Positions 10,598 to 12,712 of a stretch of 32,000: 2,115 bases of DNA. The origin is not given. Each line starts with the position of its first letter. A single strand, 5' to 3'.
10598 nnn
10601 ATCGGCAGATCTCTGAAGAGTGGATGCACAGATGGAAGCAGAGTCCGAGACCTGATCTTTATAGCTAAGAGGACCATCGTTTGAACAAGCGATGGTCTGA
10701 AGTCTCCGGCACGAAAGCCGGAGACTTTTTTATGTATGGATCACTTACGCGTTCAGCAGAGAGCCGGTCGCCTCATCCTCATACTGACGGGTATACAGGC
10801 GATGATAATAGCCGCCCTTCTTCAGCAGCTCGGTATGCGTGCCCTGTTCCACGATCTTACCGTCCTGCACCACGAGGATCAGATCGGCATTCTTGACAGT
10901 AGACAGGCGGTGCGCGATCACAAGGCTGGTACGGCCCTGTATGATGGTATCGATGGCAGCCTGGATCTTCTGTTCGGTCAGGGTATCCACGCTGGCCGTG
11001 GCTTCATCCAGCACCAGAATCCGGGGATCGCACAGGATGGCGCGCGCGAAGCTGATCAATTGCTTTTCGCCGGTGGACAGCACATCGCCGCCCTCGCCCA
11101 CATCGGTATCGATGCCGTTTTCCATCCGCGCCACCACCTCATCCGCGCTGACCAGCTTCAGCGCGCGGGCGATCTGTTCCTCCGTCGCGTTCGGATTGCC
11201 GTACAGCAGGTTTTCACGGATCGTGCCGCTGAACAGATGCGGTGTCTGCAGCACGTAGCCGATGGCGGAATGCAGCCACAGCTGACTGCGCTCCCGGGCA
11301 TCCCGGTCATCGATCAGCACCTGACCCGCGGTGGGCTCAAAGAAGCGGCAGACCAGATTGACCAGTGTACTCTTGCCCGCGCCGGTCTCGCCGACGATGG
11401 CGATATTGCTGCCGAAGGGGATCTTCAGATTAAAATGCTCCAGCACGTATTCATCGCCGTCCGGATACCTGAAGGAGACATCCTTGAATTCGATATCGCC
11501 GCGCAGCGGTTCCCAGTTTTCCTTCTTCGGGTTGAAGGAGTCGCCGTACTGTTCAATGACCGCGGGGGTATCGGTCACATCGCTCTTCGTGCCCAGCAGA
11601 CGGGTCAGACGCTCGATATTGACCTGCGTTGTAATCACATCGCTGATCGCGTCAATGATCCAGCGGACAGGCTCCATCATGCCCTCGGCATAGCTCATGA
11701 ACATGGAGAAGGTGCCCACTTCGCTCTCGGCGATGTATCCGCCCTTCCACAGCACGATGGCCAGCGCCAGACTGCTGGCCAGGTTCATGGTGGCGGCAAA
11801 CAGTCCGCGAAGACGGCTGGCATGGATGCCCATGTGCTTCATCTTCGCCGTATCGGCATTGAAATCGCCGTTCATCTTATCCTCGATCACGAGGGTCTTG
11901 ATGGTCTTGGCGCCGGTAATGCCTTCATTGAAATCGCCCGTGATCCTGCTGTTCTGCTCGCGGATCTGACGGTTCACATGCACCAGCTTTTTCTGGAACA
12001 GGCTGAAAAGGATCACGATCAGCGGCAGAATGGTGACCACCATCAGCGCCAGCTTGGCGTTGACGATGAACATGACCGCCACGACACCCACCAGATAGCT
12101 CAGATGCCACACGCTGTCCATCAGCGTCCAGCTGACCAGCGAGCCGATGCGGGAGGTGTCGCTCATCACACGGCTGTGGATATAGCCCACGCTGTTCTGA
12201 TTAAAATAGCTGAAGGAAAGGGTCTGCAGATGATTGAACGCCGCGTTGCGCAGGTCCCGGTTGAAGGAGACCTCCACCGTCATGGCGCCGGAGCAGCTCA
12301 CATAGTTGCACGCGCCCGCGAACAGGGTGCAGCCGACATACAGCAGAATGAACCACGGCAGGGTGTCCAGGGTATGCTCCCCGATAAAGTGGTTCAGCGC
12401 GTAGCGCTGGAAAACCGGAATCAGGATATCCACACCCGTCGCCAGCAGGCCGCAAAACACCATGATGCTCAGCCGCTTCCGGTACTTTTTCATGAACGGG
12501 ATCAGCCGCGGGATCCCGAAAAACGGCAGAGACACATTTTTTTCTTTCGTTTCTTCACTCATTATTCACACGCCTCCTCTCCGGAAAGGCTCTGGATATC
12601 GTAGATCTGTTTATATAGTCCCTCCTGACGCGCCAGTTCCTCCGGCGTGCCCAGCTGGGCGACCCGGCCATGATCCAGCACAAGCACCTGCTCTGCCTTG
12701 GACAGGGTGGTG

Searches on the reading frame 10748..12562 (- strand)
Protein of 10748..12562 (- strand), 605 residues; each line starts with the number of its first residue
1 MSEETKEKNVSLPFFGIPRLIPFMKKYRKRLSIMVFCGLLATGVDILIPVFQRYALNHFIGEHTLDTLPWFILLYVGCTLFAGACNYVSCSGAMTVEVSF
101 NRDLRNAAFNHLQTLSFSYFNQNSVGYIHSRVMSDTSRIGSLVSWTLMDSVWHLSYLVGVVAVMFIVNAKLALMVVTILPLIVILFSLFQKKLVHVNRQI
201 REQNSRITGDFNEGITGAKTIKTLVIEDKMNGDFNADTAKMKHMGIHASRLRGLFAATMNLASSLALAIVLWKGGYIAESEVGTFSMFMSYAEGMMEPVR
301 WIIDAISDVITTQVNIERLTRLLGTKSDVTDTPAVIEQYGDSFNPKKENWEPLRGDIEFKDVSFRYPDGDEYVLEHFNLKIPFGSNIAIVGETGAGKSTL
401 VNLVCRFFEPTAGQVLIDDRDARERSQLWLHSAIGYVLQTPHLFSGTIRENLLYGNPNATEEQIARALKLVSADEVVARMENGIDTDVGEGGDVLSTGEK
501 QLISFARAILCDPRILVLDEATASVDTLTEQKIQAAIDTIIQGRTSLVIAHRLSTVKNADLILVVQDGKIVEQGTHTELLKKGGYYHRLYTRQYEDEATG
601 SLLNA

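Call 8: search_protein_families(library=ncbifam, proteins=[window:10748-12562:-])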
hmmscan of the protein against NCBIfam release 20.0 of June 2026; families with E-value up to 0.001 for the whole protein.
window:10748-12562:- (605 aa): 188 families (the best 25 are shown)
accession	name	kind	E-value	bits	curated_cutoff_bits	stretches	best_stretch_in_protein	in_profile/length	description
TIGR02203.1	MsbA_lipidA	equivalog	5.7e-118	394.9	602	1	19-595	4-571/572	lipid A export permease/ATP-binding protein MsbA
TIGR02204.1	MsbA_rel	hypoth_equivalog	1.4e-112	377.3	780.4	1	19-593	8-575/576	ABC transporter, permease/ATP-binding protein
NF052233.1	CphA_assoc_ABC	equivalog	1.8e-110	370.5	880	1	18-596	173-746/766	cyanophycin metabolism-associated ABC transporter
NF008381.0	PRK11176.1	equivalog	5e-103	345.4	867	1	17-595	13-581/582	lipid A ABC transporter ATP-binding protein/permease MsbA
TIGR01846.1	type_I_sec_HlyB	subfamily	9.1e-103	344.8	725.55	1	11-594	121-693/694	type I secretion system permease/ATPase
TIGR00958.1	3a01208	subfamily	8e-100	335.1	874.6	1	11-589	147-710/711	antigen peptide transporter 2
TIGR03796.1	NHLM_micro_ABC1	equivalog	2.5e-94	316.9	853.3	1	20-589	145-708/710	NHLP family bacteriocin export ABC transporter peptidase/permease/ATPase subunit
NF010178.0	PRK13657.1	equivalog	3.9e-91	306.3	733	1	19-593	9-570/588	glucan ABC transporter ATP-binding protein/ permease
NF008056.1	PRK10790.1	equivalog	4.5e-91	306.1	746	1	15-596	9-578/584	SmdB family multidrug efflux ABC transporter permease/ATP-binding protein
TIGR01193.1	bacteriocin_ABC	subfamily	7.1e-87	292.5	523.85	1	18-591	145-707/708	peptide cleavage/export ABC transporter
TIGR03797.1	NHLM_micro_ABC2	equivalog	1.6e-86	291.3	709.4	1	24-593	131-685/686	NHLP bacteriocin export ABC transporter permease/ATPase subunit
NF045513.1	HepA_fam_ABC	equivalog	1.7e-84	284.4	725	1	74-593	100-609/610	heterocyst formation ABC transporter subunit HepA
TIGR03375.1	type_I_sec_LssB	subfamily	9.6e-83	278.6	693.1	1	106-582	226-691/696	type I secretion system permease/ATPase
NF008364.0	PRK11160.1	equivalog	2.3e-76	257.6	630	1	102-592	93-574/575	heme ABC transporter ATP-binding protein/permease CydC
NF000475.1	tet_ABC_46_B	exception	3.3e-75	253.8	1250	1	79-591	74-572/578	tetracycline efflux ABC transporter Tet(46) subunit B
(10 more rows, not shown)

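Call 43: search_solved_structures(query=window:10748-12562:-, max_evalue=1e-60)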
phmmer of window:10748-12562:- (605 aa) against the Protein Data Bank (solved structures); distinct sequences matched with E-value up to 1e-60: 165 (the best 60 are shown).
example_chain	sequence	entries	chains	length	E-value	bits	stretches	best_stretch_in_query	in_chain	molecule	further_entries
8woi_A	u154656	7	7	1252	1e-141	476.4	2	71-591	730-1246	ABC transporter B family member 19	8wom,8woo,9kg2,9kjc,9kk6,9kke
8wp0_A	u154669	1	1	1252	6.2e-141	473.8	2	71-591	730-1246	ABC transporter B family member 19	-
9ody_A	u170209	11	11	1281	5e-136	457.6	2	102-593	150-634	ATP-binding cassette, sub-family B (MDR/TAP), member 4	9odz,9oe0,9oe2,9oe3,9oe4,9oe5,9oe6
9oe1_A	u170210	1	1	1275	6.6e-136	457.2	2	102-593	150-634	ATP-binding cassette, sub-family B (MDR/TAP), member 4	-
9nfi_A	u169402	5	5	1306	1.7e-132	446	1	102-594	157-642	Permeability Glycoprotein (P-gp)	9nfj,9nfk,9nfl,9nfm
8zpx_B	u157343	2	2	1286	6.8e-132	444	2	74-593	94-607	ABC transporter B family member 1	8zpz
9juj_A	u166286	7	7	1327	6.9e-132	444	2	74-593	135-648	ABC transporter B family member 1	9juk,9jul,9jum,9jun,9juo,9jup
8zq4_B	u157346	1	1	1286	4.1e-131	441.4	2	74-593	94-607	ABC transporter B family member 1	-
7niu_A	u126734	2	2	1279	1.3e-130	439.8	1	102-593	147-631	Isoform 2 of Phosphatidylcholine translocator ABCB4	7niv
6s7p_A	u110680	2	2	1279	7.6e-130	437.2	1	102-593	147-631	Phosphatidylcholine translocator ABCB4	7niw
6fn1_A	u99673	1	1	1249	1.5e-128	432.9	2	103-593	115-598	Human-mouse chimeric ABCB1 (ABCBHM)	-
6fn4_A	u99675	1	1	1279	1.7e-128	432.8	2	103-593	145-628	Apo form of Human-mouse chimeric ABCB1 (ABCB1HM) in complex with Antigen binding fragment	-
6ujt_A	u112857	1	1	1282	2.4e-128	432.2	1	104-593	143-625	ATP-dependent translocase ABCB1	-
6ujp_A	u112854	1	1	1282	5.2e-128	431.2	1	104-593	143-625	ATP-dependent translocase ABCB1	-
8gmg_A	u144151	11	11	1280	5.5e-128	431.1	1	104-594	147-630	ATP-dependent translocase ABCB1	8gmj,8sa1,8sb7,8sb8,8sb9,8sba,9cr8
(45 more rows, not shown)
